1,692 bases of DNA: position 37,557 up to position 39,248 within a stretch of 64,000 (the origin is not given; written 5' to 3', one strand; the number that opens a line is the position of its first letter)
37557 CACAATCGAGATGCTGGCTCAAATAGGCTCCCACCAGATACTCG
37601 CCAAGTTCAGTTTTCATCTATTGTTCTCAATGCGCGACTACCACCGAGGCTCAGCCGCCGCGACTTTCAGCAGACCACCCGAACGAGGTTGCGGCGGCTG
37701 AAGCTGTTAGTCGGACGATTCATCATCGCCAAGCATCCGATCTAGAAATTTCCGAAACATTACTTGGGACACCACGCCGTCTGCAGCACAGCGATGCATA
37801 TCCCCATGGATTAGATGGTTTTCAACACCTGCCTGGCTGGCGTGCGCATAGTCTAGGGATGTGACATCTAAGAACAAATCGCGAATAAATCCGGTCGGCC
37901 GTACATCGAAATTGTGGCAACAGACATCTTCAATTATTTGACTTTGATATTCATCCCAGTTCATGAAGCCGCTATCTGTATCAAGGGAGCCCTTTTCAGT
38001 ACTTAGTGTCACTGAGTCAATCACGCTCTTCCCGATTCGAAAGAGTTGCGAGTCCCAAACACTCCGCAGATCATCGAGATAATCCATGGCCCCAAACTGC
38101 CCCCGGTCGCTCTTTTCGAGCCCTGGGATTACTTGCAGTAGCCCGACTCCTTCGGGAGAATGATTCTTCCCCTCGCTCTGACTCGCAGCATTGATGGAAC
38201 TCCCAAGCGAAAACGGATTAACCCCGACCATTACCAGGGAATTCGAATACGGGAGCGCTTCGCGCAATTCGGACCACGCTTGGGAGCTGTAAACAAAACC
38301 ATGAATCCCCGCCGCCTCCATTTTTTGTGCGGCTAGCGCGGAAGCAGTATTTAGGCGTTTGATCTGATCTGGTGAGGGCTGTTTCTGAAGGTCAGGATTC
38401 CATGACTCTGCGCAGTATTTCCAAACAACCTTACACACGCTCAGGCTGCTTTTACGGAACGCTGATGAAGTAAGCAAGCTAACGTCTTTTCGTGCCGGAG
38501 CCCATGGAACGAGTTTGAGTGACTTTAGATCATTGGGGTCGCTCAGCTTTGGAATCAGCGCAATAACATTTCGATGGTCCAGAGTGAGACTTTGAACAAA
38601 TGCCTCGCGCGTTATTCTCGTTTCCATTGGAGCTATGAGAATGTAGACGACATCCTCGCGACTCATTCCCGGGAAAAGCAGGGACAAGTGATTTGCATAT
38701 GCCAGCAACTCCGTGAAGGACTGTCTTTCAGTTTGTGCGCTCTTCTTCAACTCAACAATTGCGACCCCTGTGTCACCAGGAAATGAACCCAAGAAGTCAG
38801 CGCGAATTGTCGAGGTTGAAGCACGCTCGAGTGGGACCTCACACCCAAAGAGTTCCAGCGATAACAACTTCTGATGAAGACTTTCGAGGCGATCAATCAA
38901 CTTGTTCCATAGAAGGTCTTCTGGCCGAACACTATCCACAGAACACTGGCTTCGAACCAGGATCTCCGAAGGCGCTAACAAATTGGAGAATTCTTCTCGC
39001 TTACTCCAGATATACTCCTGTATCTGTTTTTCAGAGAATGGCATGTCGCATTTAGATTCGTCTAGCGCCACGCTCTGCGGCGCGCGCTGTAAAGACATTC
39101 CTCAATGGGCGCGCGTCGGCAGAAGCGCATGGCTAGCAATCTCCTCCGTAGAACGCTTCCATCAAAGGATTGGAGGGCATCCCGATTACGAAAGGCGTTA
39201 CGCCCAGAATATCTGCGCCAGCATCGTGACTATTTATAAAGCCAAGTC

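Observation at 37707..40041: Adjacent HNH-plus-X and PD-(D/E)xK-plus-Y proteins: possible two-component effector pair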

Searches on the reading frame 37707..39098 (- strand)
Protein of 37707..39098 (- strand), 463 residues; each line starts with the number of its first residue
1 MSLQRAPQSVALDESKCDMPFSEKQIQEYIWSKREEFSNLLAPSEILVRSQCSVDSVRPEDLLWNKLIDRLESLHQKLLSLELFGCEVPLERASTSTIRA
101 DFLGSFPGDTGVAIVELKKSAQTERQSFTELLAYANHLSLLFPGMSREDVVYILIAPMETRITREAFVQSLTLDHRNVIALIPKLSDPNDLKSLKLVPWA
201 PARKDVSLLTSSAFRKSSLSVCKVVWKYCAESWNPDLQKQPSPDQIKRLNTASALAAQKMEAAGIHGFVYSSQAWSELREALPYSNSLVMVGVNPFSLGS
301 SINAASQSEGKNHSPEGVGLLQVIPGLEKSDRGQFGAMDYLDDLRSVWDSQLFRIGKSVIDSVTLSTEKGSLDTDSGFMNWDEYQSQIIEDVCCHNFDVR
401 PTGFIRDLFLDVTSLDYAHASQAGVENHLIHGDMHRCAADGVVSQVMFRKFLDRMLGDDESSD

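Call 3: search_protein_families(library=pfam, proteins=[window:37707-39098:-], max_evalue=1)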
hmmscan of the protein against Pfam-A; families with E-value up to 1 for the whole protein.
window:37707-39098:- (463 aa): 0 families

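Call 4: search_protein_families(library=padloc, proteins=[window:37707-39098:-], max_evalue=1)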
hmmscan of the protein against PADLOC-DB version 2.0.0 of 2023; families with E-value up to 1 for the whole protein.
window:37707-39098:- (463 aa): 0 families

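Call 5: search_protein_families(library=ncbifam, proteins=[window:37707-39098:-], max_evalue=1)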
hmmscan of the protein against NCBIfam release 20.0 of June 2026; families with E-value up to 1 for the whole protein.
window:37707-39098:- (463 aa): 0 families

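Call 7: find_homologous_proteins(query=window:37707-39098:-)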
Query window:37707-39098:- (463 aa): 212 proteins with E <= 0.001 among 8000 candidates; the best 120 are listed.
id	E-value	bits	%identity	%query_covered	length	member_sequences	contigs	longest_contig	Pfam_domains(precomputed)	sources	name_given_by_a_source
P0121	0.0e+0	1041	100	100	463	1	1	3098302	-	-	-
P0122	7.3e-258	874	86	96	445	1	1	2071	-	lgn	-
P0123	7.9e-146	504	53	95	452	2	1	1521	-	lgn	-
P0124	5.9e-145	502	52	96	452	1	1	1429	-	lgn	-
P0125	1.9e-144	500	51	95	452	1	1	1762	-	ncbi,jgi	jgi:hypothetical protein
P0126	1.4e-143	497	51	95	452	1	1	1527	-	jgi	jgi:hypothetical protein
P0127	2.2e-142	493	52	95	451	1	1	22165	-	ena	-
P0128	7.6e-142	491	52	95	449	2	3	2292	-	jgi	-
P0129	1.8e-141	490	51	95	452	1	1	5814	-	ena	-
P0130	5.2e-140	485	51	95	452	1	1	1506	-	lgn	-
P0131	2.6e-139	483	51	95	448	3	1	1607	-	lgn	-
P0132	5.5e-139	482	51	95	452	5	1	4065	-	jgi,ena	jgi:hypothetical protein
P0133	5.2e-137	475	49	94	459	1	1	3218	-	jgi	-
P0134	9.4e-137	475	51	95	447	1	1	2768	-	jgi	-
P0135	5.1e-136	472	49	95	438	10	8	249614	-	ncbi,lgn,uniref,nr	ncbi:hypothetical protein N5K32_003059 [Vibrio parahaemolyticus]|uniref:hypothetical protein n=1 Tax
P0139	4.6e-133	462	49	95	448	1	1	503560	-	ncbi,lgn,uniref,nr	ncbi:hypothetical protein BCT19_11790 [Vibrio splendidus]|uniref:hypothetical protein n=1 Tax=Vibrio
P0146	1.1e-129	451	48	96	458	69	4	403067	-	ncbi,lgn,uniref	ncbi:hypothetical protein [Aeromonas veronii]|uniref:hypothetical protein n=1 Tax=Aeromonas veronii 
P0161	1.7e-119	418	46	95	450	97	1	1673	-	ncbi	ncbi:hypothetical protein BT08F39_44050 [Escherichia coli]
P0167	2.0e-109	385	47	86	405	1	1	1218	-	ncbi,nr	ncbi:TPA: hypothetical protein OL620_004821, partial [Escherichia coli]|nr:hypothetical protein [Esc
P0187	1.4e-97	345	39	94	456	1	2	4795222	-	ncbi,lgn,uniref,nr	ncbi:hypothetical protein [Aureibacter tunicatorum]|uniref:Uncharacterized protein n=1 Tax=Aureibact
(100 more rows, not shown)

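Call 13: find_encoding_contigs(protein=P0139, flank=6000, max_places=2)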
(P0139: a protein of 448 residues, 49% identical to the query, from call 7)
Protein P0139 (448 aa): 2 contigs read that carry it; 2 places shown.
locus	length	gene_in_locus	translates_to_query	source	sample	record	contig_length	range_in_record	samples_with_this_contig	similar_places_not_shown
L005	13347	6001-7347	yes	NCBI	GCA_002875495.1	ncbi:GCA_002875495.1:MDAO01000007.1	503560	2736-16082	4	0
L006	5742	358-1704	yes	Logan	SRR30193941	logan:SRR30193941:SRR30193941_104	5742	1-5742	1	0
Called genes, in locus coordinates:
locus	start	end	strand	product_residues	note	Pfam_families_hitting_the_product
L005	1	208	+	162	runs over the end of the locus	-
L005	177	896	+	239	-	-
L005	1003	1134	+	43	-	-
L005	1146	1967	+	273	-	PF18628:P2_N, PF25513:P2_C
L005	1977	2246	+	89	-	-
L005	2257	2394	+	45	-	-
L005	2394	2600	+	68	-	-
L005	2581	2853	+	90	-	-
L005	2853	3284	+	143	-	-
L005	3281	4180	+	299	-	-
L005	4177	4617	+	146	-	-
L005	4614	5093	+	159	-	PF13539:Peptidase_M15_4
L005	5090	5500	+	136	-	-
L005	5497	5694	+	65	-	-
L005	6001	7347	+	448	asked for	-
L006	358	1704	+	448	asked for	-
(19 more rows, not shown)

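Call 14: find_encoding_contigs(protein=P0146, flank=6000, max_places=2)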
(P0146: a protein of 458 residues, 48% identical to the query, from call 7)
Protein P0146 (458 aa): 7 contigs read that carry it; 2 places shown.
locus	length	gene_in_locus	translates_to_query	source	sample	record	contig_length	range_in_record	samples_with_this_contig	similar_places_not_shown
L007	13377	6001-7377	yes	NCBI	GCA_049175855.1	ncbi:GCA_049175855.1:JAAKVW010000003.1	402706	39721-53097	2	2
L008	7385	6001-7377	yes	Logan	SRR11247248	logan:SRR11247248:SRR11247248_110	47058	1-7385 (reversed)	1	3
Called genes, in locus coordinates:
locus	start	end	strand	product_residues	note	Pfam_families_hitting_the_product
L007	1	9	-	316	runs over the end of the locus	PF02951:GSH-S_N, PF02955:GSH-S_ATP, PF08443:RimK, PF14398:ATPgrasp_YheCD (weak)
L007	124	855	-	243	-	PF20260:PUA_4, PF04452:Methyltrans_RNA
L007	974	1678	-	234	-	PF04231:Endonuclease_1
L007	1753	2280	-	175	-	PF10263:SprT-like, PF17283:Zn_ribbon_SprT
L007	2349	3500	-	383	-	PF00438:S-AdoMet_synt_N, PF02772:S-AdoMet_synt_M, PF02773:S-AdoMet_synt_C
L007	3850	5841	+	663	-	PF00456:Transketolase_N, PF13292:DXP_synthase_N (faint), PF02779:Transket_pyr, PF02780:Transketolase_C, PF22613:Transketolase_C_1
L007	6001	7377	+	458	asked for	-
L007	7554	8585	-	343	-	PF08240:ADH_N, PF00107:ADH_zinc_N, PF13602:ADH_zinc_N_2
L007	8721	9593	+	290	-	PF00126:HTH_1, PF03466:LysR_substrate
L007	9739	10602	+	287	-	PF01965:DJ-1_PfpI (weak)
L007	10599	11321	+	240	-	PF03472:Autoind_bind (weak), PF00196:GerE, PF08281:Sigma70_r4_2 (weak)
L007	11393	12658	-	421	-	PF01042:Ribonuc_L-PSP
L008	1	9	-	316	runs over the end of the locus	PF02951:GSH-S_N, PF02955:GSH-S_ATP, PF08443:RimK, PF14398:ATPgrasp_YheCD (weak)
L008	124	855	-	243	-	PF20260:PUA_4, PF04452:Methyltrans_RNA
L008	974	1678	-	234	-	PF04231:Endonuclease_1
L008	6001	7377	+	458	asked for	-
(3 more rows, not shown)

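Call 15: find_encoding_contigs(protein=P0187, flank=6000, max_places=2)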
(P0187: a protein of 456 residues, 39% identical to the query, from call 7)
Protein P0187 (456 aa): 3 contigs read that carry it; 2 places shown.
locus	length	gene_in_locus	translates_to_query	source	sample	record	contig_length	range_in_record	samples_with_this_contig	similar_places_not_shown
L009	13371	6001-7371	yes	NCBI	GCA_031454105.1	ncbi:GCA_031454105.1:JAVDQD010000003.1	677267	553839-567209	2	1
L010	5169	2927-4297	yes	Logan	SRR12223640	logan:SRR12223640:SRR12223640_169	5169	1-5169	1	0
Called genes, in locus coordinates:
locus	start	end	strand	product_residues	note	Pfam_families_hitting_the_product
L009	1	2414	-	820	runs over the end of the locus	PF04473:DUF553 (weak)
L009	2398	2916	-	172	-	-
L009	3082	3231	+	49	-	-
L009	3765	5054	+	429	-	PF00145:DNA_methylase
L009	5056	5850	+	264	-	-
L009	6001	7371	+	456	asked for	-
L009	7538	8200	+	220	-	-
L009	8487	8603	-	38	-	-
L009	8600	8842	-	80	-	-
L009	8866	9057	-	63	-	-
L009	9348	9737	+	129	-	-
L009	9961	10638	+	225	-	PF00132:Hexapep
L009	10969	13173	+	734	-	PF00933:Glyco_hydro_3, PF01915:Glyco_hydro_3_C, PF14310:Fn3-like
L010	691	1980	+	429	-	PF00145:DNA_methylase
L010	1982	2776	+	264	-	-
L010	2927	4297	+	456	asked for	-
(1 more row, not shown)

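Call 23: search_solved_structures(query=A2, max_evalue=1, show_alignments=2)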
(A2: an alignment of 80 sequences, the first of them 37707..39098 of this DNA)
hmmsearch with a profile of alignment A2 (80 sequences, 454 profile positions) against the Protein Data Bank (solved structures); distinct sequences matched with E-value up to 1: 0.

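Call 32: predict_structure(alignment_id=A2)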
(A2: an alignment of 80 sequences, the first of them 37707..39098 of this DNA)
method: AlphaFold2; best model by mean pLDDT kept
length: 463 residues; sequences in the alignment: 80
mean_pLDDT: 90.6   pTM: 0.89
mean pLDDT of the five models: 90.6, 89.8, 89.7, 89.4, 88.9
residues with pLDDT >= 90: 356; 70-90: 75; 50-70: 16; < 50: 16
segments of 3 or more residues with pLDDT < 50: 1-11, 459-463
pLDDT, mean of each block of 10 residues (from residue 1): 43 64 97 97 93 91 95 96 94 76 96 96 90 94 95 96 92 95 96 97 90 89 96 94 98 99 97 95 97 95 81 73 89 79 94 98 92 95 89 94 97 97 94 93 96 77 37
secondary structure, 60 per line:
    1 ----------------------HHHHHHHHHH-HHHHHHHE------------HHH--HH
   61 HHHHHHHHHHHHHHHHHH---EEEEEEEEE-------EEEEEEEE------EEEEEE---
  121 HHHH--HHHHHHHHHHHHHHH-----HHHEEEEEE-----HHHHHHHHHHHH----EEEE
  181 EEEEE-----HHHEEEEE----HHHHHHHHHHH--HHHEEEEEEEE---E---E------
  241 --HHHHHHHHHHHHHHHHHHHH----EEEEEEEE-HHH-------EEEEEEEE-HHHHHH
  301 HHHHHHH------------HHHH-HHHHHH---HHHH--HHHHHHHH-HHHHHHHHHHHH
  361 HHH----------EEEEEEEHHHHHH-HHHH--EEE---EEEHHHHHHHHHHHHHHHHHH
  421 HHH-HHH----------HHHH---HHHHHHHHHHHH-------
elements in order: H23-32 H34-40 H59-78 E82-90 E98-105 E112-117 H121-124 H127-141 E150-155 H161-172 E177-185 E194-198 H203-213 E219-226 H243-262 E267-274 E286-293 H295-307 H320-323 H325-330 H334-337 H340-347 H349-363 E374-380 H381-386 H388-391 E394-396 E400-402 H403-423 H438-441 H445-456

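Call 36: fold_search(model_id=the predicted structure, library=pdb)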
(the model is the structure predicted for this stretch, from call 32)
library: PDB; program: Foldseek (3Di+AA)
matches with E <= 10: 793; with E <= 0.001: 0
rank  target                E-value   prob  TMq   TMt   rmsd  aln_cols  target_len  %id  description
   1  2okf_A                2.2e-03  1.00  0.18  0.51   7.9       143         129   15  CRYSTAL STRUCTURE OF A FDXN ELEMENT EXCISION CONTROLLING FACTOR PROTEIN (AVA_3312) FROM ANABAENA VARIABILIS AT 1.60 A  (released 2007-01-30)
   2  8em1_A                2.6e-03  0.84  0.17  0.16  20.2       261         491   11  Type IIS Restriction Endonuclease PaqCI, DNA Unbound (released 2023-03-22)
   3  5gke_A                2.7e-03  1.00  0.16  0.29  13.5       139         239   14  Structure of EndoMS-dsDNA1 complex (released 2016-11-02)
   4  6qnz_B                7.9e-03  0.94  0.18  0.15  13.1       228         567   13  Crystal structure of the site-specific DNA nickase N.BspD6I E418A Mutant (released 2020-03-04)
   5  5lhc_B                8.4e-03  0.87  0.17  0.14  14.2       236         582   12  The structure of D456A mutant of Nt.BspD6I nicking endonuclease at 0.24 nm resolution . (released 2017-08-16)
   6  5lhc_A                9.4e-03  0.99  0.16  0.13  12.8       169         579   12  The structure of D456A mutant of Nt.BspD6I nicking endonuclease at 0.24 nm resolution . (released 2017-08-16)
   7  8epx_A                9.4e-03  0.69  0.16  0.15  14.1       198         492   12  Type IIS Restriction Endonuclease PaqCI, DNA bound (released 2023-03-22)
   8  6qnz_A                1.1e-02  0.89  0.17  0.14  14.0       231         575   10  Crystal structure of the site-specific DNA nickase N.BspD6I E418A Mutant (released 2020-03-04)
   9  8em1_B                1.1e-02  0.47  0.19  0.18  23.3       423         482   10  Type IIS Restriction Endonuclease PaqCI, DNA Unbound (released 2023-03-22)
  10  8epx_D                1.2e-02  0.54  0.16  0.15  18.5       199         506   10  Type IIS Restriction Endonuclease PaqCI, DNA bound (released 2023-03-22)
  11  5liz                  1.3e-02  0.92  0.18  0.15  13.5       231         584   13  The structure of Nt.BspD6I nicking endonuclease with all cysteines mutated by serine residues at 0.19 nm resolution . (released 2017-08-02)
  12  5liq_B                1.6e-02  0.99  0.15  0.12   8.7       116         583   13  The structure of C160S,C508S,C578S mutant of Nt.BspD6I nicking endonuclease at 0.185 nm resolution . (released 2017-08-02)
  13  2ewf                  1.6e-02  0.87  0.18  0.14  13.1       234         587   13  Crystal structure of the site-specific DNA nickase N.BspD6I (released 2006-11-21)
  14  8q3z_A                1.8e-02  0.99  0.16  0.17   9.4       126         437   13  Crystal structure of cA4-bound Can2 from Thermoanaerobacter brockii (released 2023-11-22)
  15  9u49_A                2.1e-02  0.93  0.16  0.18  10.5       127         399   12  crystal structure of Cdn1 in complex with cA4 (released 2026-02-04)
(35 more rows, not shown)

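Call 39: find_encoding_contigs(protein=P0121, flank=10000, max_places=3)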
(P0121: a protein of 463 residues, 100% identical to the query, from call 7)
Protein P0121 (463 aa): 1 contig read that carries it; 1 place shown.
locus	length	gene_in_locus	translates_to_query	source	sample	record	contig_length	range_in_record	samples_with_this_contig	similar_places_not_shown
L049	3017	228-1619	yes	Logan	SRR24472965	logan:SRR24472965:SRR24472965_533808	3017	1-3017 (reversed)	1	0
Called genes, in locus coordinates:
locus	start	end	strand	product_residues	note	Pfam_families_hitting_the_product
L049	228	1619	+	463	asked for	-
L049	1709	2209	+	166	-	-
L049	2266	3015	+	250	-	?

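Call 40: find_encoding_contigs(protein=P0122, flank=5000, max_places=3)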
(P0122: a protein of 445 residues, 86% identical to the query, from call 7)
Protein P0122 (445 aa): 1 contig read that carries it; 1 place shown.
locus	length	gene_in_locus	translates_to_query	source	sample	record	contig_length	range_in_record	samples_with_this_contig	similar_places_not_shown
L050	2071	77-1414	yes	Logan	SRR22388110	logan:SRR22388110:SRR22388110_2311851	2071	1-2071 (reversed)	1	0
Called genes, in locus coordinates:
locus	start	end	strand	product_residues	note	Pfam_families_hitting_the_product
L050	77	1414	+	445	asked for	-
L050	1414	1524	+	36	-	-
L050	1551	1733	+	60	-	-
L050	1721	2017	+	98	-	PF05016:ParE_toxin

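Call 48: search_dna_similar(query=window:37707-39098:-, collection=plasmids, mode=protein, max_rows=12)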
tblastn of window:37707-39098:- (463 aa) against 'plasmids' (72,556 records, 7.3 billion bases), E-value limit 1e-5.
Records with a match: 3; places in all: 3; records where one place covers at least 80% of the query: 2.
Best place of each record, by identity: <60% 3.
By first word of the organism name: Gluconobacter 2; Rhizobium 1.
By predicted mobility (MOB-suite, as given by PLSDB): conjugative 3.
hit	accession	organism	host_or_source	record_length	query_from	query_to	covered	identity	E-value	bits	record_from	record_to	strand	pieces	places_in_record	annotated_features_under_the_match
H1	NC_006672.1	Gluconobacter oxydans 621H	-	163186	21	411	84%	28.3%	3e-32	137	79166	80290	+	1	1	hypothetical protein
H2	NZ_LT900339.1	Gluconobacter oxydans 621H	-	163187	21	411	84%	28.3%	3e-32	137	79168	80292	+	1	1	hypothetical protein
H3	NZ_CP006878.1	Rhizobium gallicum bv. gallicum R602sp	Phaseolus vulgaris,whole ...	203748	62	424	78%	25.8%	2e-29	129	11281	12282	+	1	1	hypothetical protein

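Call 71: fold_search(model_id=the predicted structure, library=viral)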
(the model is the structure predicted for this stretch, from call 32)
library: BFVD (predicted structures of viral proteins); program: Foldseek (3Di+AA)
matches with E <= 10: 837; with E <= 0.001: 3
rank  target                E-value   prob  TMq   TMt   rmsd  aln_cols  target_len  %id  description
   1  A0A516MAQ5            8.2e-04  0.96  0.15  0.23  16.4       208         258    9  (no name in the UniProt tables at hand)
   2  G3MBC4                9.1e-04  0.94  0.19  0.27  20.1       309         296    9  Gp54 [Bacillus phage G]
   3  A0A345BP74            9.7e-04  0.38  0.12  0.11  24.1       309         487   11  (no name in the UniProt tables at hand)
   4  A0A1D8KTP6            1.0e-03  0.98  0.16  0.30  10.8       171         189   13  Restriction endonuclease [Synechococcus phage S-CAM7]
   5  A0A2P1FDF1            1.2e-03  0.98  0.17  0.37  13.0       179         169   10  (no name in the UniProt tables at hand)
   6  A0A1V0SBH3            1.4e-03  0.90  0.14  0.17  20.3       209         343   15  DUF2726 domain-containing protein [Catovirus CTV1]
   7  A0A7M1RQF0            2.4e-03  0.82  0.12  0.16  13.2       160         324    9  Exonuclease [uncultured phage cr52_1]
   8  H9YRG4                2.5e-03  0.97  0.16  0.31  15.2       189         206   16  (no name in the UniProt tables at hand)
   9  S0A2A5                2.7e-03  0.69  0.12  0.12  14.8       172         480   13  PD-(D/E)XK nuclease superfamily protein [Cellulophaga phage phi14:2]
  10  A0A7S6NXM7            4.4e-03  0.87  0.16  0.34  12.8       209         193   12  Uncharacterized protein [Bathycoccus sp. RCC716 virus 1]
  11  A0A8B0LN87            5.2e-03  0.98  0.18  0.47  13.5       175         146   14  Uncharacterized protein [uncultured archaeal virus]
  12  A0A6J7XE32            5.2e-03  0.97  0.16  0.28  12.7       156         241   14  Uncharacterized protein [uncultured Caudovirales phage]
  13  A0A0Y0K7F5            5.2e-03  0.97  0.15  0.36  11.1       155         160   17  PD-(D/E)XK endonuclease-like domain-containing protein [Glossina hytrovirus (isolate Glossina pallidipes/Ethiopia/Seibersdorf/-)]
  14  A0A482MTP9            5.2e-03  0.51  0.18  0.21  23.8       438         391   10  DUF2800 domain-containing protein [Escherichia phage PTXU04]
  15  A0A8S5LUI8            5.5e-03  0.98  0.17  0.44  12.6       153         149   16  DNA repair protein MmcB-like [Podoviridae sp. ctrub15]
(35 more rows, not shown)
